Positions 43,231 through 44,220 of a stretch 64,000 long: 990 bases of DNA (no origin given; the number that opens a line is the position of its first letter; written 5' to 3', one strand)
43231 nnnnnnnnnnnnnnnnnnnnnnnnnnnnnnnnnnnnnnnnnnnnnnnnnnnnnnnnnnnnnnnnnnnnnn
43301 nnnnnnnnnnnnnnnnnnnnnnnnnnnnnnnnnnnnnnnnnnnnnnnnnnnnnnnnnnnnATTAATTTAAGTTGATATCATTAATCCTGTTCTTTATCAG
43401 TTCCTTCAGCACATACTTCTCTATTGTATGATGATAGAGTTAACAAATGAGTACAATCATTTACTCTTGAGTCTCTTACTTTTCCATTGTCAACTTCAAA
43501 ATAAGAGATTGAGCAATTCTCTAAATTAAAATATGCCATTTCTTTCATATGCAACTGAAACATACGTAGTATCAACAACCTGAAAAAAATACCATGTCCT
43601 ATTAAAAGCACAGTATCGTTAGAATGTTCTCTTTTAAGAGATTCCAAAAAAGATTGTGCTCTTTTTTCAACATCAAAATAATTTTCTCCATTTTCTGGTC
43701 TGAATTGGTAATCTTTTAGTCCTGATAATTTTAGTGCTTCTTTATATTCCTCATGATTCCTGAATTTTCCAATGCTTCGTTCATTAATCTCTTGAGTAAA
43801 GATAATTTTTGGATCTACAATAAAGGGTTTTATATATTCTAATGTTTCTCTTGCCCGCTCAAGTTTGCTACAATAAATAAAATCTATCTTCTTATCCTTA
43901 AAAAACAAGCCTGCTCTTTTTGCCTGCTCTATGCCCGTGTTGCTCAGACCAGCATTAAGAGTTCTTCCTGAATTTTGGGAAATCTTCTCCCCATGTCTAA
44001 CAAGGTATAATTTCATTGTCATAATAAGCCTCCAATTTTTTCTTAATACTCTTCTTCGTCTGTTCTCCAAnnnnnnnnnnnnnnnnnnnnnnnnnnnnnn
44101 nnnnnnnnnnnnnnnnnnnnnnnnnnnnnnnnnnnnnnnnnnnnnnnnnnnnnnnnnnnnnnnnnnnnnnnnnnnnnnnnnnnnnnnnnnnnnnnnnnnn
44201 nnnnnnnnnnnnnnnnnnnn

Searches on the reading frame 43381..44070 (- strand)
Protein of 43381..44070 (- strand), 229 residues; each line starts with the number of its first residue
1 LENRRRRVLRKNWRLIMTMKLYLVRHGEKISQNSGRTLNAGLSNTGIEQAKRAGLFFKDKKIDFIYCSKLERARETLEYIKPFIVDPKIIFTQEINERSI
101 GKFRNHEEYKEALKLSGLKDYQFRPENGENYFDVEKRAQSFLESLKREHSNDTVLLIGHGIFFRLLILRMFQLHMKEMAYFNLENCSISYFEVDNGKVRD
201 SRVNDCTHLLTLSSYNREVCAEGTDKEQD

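Call 3: search_protein_families(library=pfam, proteins=[window:43381-44070:-], max_evalue=0.01)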
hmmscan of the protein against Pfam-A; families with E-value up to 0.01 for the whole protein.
window:43381-44070:- (229 aa): 1 family
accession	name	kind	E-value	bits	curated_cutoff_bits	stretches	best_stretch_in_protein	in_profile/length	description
PF00300.27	His_Phos_1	-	2e-37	129.2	21.7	1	21-205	1-193/194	Histidine phosphatase superfamily (branch 1)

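Call 23: search_protein_families(library=ncbifam, proteins=[window:43381-44019:-], max_evalue=0.01)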
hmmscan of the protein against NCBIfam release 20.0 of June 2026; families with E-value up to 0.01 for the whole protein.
window:43381-44019:- (212 aa): 17 families
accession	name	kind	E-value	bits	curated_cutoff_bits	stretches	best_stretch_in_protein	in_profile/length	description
TIGR03162.1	ribazole_cobC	equivalog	1e-22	80.5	162.9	1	4-172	1-174/176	alpha-ribazole phosphatase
NF011580.0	PRK15004.1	equivalog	6.5e-20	72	250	1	2-180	1-187/203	adenosylcobalamin/alpha-ribazole phosphatase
NF045917.1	PhserinePhPspA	equivalog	1e-18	67.8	350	1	2-192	2-200/211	phosphoserine phosphatase PspA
NF005567.0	PRK07238.1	equivalog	1e-16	61.3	326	1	3-192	179-377/378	bifunctional RNase H/acid phosphatase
NF038349.1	dPGM_arch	equivalog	1.4e-12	47.9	225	1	6-181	3-177/194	2,3-diphosphoglycerate-dependent phosphoglycerate mutase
NF009994.0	PRK13463.1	equivalog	3.9e-12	46.4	277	1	4-191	5-201/203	phosphoserine phosphatase 1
NF002901.0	PRK03482.1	equivalog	9.2e-12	45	261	1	2-176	2-184/215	2,3-diphosphoglycerate-dependent phosphoglycerate mutase GpmB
NF002217.0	PRK01112.1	equivalog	2.3e-10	40.3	320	2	3-59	3-62/228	2,3-bisphosphoglycerate-dependent phosphoglycerate mutase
TIGR03848.1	MSMEG_4193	subfamily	7e-10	38.7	203.85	1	5-188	3-198/204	MSMEG_4193 family putative phosphomutase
NF009993.0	PRK13462.1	equivalog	2.1e-09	37.3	226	1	3-179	7-184/203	acid phosphatase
NF002339.0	PRK01295.1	equivalog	5.1e-09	35.9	316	1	4-167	5-183/206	2,3-bisphosphoglycerate-dependent phosphoglycerate mutase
TIGR00249.1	sixA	equivalog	1e-08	35.2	74.5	1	2-99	1-97/154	phosphohistidine phosphatase SixA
NF010713.0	PRK14115.1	equivalog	3.8e-08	32.9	305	1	2-67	2-72/248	2,3-diphosphoglycerate-dependent phosphoglycerate mutase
TIGR01258.1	pgm_1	subfamily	4.5e-08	32.8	81.7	1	2-67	1-71/245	2,3-bisphosphoglycerate-dependent phosphoglycerate mutase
NF010714.0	PRK14116.1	equivalog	1.1e-05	25.1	401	1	3-90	3-97/229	2,3-diphosphoglycerate-dependent phosphoglycerate mutase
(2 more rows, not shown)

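Call 25: search_solved_structures(query=window:43381-44019:-, max_evalue=0.01, show_alignments=1)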
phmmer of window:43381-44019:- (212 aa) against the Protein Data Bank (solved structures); distinct sequences matched with E-value up to 0.01: 45.
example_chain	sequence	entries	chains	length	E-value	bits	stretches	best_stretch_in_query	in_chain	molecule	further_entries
6nru_A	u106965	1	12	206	5.5e-13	52.7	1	2-176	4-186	CobC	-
6e4b_A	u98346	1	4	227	1.8e-11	47.8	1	2-176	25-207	Adenosylcobalamin/alpha-ribazole phosphatase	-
1h2e_A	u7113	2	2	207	1.8e-11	47.8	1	3-192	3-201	PHOSPHATASE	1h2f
1ebb_A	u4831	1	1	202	2.7e-11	47.2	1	3-192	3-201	PHOSPHATASE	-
9mmh_A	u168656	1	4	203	7.5e-11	45.8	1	3-195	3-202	Phosphoglycerate mutase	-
4ij5_A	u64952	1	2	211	4.3e-09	40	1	2-187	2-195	Phosphoserine phosphatase 1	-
1fzt_A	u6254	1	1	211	1e-08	38.8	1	4-156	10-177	PHOSPHOGLYCERATE MUTASE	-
3e9c_A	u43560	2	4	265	8.7e-08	35.8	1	2-130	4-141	Zgc:56074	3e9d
4ij6_A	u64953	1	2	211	8.7e-08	35.8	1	2-187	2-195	Phosphoserine phosphatase 1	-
5zkk_A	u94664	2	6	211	2.5e-07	34.2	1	3-195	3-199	Phosphoglycerate mutase family protein, putative | Phosphoglycerate mutase family protein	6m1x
3e9e_A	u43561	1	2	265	1.1e-06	32.2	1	16-130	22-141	Zgc:56074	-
3bif_A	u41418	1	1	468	1.6e-06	31.7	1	3-164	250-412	PROTEIN (6-PHOSPHOFRUCTO-2-KINASE/ FRUCTOSE-2,6-BISPHOSPHATASE)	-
1bif_A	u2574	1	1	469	1.6e-06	31.6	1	3-164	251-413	6-PHOSPHOFRUCTO-2-KINASE/ FRUCTOSE-2,6-BISPHOSPHATASE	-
3eoz_A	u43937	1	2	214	4.6e-06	30.2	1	3-182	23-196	putative Phosphoglycerate mutase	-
5zr2_A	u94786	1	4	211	5.1e-06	30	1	3-195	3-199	Phosphoglycerate mutase family protein, putative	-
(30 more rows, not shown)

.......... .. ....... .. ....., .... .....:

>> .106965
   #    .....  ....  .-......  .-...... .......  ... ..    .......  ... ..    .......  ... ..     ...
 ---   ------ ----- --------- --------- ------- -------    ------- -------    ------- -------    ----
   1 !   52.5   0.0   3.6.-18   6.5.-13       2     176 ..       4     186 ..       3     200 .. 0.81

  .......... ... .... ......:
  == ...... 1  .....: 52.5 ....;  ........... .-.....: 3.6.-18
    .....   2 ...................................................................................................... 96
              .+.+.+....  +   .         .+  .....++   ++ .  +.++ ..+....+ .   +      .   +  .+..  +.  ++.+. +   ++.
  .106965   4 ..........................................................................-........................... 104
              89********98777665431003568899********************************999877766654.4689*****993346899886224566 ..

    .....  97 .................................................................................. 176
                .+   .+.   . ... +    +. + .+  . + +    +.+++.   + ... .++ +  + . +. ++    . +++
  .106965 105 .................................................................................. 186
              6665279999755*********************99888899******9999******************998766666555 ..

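Call 42: find_related_loci(query=window:43381-44019:-, collection=metagenome_contigs, flank=6000)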
Query window:43381-44019:- (212 aa) in metagenome_contigs; peptide patterns used: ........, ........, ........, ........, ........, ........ (x = any residue, [..] = any of these).
215 stretches matched a pattern; 13 encode a relative of the query (tblastn E <= 1e-3); 13 distinct loci.
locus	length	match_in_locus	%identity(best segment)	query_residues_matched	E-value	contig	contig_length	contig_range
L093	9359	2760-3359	29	2-192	2e-17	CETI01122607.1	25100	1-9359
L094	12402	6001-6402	28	3-143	3e-11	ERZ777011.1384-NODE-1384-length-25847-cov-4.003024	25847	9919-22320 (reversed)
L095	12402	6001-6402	28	3-143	3e-11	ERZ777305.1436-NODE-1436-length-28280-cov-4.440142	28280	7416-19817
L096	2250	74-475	28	3-143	4e-11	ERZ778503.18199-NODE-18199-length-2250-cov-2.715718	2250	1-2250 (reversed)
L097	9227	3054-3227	41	1-59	2e-9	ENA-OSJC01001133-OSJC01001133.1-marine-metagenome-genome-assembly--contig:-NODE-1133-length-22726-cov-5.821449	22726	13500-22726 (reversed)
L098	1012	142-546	29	3-143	2e-9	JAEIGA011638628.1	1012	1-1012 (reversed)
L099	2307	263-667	29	3-143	4e-9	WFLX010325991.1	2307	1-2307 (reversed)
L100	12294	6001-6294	34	1-92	4e-8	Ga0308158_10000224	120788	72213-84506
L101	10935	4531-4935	25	3-143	1e-7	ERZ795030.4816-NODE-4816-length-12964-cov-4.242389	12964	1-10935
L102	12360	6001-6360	28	3-128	3e-7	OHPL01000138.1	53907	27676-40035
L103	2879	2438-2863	25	3-150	3e-7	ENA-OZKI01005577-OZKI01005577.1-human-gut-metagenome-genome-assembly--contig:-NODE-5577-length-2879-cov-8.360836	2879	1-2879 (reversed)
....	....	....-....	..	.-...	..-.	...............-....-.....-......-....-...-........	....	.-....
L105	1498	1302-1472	41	3-60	8e-7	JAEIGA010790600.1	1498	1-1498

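Call 43: find_homologous_proteins(query=window:43381-44019:-, max_evalue=0.00001)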
Query window:43381-44019:- (212 aa): 12 proteins with E <= 0.00001 among 124 candidates.
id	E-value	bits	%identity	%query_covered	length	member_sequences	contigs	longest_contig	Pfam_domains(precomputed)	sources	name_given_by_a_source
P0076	1.8e-135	467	99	100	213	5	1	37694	PF00300.28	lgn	-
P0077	7.5e-84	299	68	94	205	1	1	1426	PF00300.28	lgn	-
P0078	9.7e-79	282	66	98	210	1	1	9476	PF00300.28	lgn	-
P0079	3.5e-64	235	57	95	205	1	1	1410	PF00300.28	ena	-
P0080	3.9e-63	231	54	98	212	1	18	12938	PF00300.28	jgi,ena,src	-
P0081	5.8e-63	231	55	98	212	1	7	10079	PF00300.28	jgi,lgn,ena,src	-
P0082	6.4e-61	224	61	82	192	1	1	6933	PF00300.28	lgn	-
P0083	5.6e-55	205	52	95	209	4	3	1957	PF00300.28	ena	-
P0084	1.8e-54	203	50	94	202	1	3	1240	PF00300.28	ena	-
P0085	6.5e-48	182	46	96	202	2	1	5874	PF00300.28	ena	-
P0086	1.5e-41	161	46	94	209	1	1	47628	PF00300.28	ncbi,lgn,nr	ncbi:histidine phosphatase family protein [Candidatus Woesearchaeota archaeon]|nr:histidine phosphat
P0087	6.8e-10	57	36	67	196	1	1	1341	PF00300.28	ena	-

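Call 44: find_encoding_contigs(protein=P0078, flank=8000, max_places=2)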
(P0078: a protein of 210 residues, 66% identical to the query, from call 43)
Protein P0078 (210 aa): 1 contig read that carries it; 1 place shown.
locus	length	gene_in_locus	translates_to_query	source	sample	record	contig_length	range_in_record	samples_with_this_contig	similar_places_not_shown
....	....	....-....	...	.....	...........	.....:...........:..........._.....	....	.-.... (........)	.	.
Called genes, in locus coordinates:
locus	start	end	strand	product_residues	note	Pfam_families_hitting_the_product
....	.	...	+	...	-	?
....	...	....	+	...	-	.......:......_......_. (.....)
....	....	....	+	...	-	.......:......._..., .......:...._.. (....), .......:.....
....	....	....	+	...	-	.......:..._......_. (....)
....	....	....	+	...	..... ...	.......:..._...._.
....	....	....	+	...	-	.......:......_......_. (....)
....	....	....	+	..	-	-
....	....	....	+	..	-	-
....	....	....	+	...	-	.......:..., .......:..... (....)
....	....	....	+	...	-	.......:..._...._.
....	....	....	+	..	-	-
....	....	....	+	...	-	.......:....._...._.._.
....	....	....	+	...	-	?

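Call 45: find_encoding_contigs(protein=P0080, flank=8000, max_places=2)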
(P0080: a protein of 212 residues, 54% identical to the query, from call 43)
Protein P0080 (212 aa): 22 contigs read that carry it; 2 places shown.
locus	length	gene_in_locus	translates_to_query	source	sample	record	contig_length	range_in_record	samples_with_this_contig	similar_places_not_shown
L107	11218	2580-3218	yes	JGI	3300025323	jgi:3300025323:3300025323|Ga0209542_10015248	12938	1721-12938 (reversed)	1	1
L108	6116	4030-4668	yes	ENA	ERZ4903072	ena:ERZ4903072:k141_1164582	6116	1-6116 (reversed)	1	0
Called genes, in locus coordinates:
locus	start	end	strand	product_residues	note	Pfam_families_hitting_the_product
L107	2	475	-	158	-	?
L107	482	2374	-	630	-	PF08915:tRNA-Thr_ED, PF00587:tRNA-synt_2b, PF03129:HGTP_anticodon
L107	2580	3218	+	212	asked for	PF00300:His_Phos_1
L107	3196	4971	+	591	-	PF01835:MG2 (faint)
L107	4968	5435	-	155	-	PF01209:Ubie_methyltran, PF13489:Methyltransf_23, PF07021:MetW, PF13847:Methyltransf_31, PF08241:Methyltransf_11, PF08242:Methyltransf_12, PF13649:Methyltransf_25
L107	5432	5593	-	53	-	-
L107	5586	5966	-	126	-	-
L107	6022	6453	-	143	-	-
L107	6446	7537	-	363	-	-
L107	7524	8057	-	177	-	-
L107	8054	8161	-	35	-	-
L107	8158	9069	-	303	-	PF22082:TtuA_LIM_N (weak), PF03054:tRNA_Me_trans (weak), PF01171:ATP_bind_3, PF01507:PAPS_reduct (weak)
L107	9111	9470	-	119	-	PF25212:HVO_A0114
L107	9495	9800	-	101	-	-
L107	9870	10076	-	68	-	PF02597:ThiS (weak)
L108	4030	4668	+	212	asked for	PF00300:His_Phos_1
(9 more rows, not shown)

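Call 46: find_encoding_contigs(protein=P0082, flank=8000, max_places=2)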
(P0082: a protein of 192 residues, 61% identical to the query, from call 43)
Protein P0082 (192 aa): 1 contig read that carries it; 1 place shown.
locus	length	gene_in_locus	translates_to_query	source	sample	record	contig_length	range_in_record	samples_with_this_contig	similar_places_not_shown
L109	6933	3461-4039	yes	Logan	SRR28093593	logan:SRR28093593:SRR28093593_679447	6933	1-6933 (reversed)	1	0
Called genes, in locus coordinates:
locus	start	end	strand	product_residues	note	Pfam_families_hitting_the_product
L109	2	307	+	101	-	?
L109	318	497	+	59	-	PF00584:SecE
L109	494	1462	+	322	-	PF00535:Glycos_transf_2, PF02709:Glyco_transf_7C (weak)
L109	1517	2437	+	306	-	PF04055:Radical_SAM, PF13186:SPASM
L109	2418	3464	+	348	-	PF07475:Hpr_kinase_C (weak)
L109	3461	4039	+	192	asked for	PF00300:His_Phos_1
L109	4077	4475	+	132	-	-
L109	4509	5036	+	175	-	PF03439:Spt5-NGN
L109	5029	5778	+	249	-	PF03946:Ribosomal_L11_N, PF00298:Ribosomal_L11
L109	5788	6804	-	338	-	PF01464:SLT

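Call 47: find_encoding_contigs(protein=P0086, flank=8000, max_places=2)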
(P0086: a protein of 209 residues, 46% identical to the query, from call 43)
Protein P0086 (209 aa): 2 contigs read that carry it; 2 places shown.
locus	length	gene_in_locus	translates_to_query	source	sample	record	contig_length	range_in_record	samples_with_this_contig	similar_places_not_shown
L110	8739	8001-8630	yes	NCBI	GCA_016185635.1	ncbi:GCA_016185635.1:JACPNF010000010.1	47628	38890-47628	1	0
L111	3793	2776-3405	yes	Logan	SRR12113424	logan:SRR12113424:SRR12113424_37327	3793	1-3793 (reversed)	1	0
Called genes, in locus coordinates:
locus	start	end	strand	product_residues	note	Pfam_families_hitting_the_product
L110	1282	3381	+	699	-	PF14890:Intein_splicing, PF14528:LAGLIDADG_3, PF00004:AAA, PF23902:AAA_lid_PRS2_C (weak), PF17862:AAA_lid_3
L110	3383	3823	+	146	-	-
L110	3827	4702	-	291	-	PF00557:Peptidase_M24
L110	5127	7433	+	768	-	PF03104:DNA_pol_B_exo1, PF00136:DNA_pol_B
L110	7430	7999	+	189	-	PF06821:Ser_hydrolase, PF00561:Abhydrolase_1 (faint)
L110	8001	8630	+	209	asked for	PF00300:His_Phos_1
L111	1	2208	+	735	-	?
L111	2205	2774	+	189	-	PF06821:Ser_hydrolase, PF00561:Abhydrolase_1 (faint)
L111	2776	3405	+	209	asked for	PF00300:His_Phos_1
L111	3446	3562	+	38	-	-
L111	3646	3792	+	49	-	?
